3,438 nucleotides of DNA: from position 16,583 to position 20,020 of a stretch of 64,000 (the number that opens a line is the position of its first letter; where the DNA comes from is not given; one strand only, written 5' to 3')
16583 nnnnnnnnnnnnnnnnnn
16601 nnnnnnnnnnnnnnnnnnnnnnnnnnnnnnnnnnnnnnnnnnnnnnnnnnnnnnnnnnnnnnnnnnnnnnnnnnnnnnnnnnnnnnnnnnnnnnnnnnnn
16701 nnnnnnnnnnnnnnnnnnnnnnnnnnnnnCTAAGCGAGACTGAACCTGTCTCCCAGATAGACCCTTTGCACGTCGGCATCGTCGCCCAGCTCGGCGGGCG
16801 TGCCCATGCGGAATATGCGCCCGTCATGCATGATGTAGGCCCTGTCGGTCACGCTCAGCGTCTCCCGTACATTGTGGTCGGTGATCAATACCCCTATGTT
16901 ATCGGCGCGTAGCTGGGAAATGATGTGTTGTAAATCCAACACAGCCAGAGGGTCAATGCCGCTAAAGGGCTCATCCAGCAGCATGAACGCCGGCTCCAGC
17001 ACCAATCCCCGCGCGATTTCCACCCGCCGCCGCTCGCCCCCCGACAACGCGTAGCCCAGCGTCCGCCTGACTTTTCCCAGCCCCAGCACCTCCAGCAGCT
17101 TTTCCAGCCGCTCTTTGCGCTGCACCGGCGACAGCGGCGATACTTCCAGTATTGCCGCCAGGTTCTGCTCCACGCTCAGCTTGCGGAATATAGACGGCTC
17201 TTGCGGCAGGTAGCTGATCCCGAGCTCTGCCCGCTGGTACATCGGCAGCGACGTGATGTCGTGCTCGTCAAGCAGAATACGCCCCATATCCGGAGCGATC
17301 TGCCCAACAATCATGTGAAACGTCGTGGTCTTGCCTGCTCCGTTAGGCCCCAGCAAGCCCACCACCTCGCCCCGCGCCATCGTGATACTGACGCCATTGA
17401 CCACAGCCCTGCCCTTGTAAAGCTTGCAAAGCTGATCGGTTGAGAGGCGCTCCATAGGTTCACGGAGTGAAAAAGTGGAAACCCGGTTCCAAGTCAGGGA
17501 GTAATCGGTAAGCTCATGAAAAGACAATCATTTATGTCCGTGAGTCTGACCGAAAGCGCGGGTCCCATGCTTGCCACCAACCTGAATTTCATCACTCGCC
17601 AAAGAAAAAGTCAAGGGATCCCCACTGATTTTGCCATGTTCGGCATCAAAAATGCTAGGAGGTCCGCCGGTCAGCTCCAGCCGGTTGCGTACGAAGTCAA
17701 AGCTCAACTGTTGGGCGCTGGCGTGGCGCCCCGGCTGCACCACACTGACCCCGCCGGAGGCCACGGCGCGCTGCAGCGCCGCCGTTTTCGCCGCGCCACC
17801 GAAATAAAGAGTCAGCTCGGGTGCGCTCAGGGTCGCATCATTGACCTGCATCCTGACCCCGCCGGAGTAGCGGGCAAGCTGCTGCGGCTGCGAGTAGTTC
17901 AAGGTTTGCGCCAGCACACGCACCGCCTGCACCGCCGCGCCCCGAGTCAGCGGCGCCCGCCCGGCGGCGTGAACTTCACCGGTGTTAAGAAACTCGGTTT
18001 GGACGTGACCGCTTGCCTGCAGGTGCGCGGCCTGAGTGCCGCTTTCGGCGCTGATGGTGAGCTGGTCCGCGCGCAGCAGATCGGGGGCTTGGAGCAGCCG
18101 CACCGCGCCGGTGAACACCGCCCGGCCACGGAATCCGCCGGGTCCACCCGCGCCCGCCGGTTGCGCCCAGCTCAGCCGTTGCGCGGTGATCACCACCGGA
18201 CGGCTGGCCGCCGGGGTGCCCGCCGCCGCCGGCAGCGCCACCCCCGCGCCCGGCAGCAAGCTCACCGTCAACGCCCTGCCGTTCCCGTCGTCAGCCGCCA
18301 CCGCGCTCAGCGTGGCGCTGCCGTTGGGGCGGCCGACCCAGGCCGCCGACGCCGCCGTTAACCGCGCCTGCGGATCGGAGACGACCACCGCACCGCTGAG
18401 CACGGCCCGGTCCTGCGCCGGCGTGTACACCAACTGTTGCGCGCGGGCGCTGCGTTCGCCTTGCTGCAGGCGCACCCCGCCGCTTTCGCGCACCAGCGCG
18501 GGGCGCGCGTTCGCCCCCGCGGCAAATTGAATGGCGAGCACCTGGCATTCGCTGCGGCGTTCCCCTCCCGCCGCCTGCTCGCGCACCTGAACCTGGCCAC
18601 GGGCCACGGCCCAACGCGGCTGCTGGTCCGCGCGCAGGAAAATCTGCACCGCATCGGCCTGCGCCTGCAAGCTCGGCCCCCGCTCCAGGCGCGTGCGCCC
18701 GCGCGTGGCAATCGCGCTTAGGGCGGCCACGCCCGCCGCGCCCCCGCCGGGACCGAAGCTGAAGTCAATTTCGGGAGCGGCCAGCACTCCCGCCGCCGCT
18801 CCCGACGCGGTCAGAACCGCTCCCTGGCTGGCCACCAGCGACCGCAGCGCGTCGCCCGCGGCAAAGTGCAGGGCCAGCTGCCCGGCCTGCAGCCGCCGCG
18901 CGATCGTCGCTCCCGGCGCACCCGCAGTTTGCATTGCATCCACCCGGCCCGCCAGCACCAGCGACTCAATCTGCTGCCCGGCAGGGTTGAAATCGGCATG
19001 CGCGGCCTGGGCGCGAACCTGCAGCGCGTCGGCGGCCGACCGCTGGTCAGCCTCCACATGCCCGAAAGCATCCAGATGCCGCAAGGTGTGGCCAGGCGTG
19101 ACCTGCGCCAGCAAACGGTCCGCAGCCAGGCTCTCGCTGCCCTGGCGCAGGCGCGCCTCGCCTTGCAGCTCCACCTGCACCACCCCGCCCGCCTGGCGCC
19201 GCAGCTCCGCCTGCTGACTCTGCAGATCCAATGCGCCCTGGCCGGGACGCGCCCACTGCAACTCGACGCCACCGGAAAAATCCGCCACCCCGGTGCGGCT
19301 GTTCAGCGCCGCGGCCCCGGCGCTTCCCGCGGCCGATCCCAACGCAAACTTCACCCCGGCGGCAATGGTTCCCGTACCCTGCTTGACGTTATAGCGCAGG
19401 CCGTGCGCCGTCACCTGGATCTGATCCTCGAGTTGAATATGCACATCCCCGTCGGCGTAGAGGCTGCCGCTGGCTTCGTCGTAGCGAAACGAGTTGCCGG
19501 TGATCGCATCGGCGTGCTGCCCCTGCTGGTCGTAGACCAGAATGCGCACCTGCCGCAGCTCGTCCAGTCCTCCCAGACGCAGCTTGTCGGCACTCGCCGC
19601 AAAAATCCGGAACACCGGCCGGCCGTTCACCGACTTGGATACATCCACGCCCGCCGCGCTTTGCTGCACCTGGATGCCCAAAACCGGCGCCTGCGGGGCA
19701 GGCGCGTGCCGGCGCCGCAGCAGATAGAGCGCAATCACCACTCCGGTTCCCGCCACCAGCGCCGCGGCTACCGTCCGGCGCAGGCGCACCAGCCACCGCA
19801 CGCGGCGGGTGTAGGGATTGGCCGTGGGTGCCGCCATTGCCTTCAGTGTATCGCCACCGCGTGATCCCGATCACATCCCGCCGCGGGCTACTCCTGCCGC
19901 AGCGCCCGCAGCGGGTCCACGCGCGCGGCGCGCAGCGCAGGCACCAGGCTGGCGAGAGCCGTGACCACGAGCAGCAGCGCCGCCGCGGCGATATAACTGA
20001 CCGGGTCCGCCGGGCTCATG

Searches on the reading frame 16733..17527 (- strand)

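Call 37: search_protein_families(library=pfam, max_evalue=0.00001, proteins=[window:16733-17527:-])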
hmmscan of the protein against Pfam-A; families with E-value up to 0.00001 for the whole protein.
window:16733-17527:- (265 aa): 1 family
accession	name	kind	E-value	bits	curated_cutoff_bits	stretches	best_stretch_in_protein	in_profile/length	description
PF00005.33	ABC_tran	-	1.1e-34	120.5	25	1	44-188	2-136/137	ABC transporter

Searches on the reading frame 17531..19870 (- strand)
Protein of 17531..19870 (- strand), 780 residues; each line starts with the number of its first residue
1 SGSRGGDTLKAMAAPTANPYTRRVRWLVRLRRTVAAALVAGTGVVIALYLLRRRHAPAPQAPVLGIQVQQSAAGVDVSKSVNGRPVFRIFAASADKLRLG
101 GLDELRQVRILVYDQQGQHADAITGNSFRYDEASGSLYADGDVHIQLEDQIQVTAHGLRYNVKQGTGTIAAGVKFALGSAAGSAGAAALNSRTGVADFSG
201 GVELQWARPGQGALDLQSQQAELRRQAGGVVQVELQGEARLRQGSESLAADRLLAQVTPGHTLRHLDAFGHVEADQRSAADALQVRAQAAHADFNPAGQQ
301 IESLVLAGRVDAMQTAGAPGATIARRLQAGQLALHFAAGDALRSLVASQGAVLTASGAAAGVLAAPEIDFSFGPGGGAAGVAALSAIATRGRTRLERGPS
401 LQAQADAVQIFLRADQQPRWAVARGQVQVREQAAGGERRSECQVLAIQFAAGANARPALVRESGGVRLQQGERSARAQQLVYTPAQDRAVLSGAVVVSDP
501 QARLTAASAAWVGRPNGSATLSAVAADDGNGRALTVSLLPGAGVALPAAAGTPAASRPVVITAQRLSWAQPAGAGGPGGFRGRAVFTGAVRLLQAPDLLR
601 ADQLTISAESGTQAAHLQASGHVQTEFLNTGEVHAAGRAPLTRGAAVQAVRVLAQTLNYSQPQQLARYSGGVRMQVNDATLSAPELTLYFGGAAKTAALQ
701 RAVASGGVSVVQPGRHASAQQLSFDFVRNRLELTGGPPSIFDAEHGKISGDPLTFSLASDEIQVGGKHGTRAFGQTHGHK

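Call 37: search_protein_families(library=pfam, max_evalue=0.00001, proteins=[window:17531-19870:-])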
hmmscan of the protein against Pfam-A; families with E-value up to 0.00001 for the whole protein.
window:17531-19870:- (780 aa): 1 family
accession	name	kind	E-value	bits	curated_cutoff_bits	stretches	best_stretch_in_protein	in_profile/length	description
PF03968.19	LptD_N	-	3.9e-25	88.7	20.4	0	652-756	2-108/113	LptA/(LptD N-terminal domain) LPS transport protein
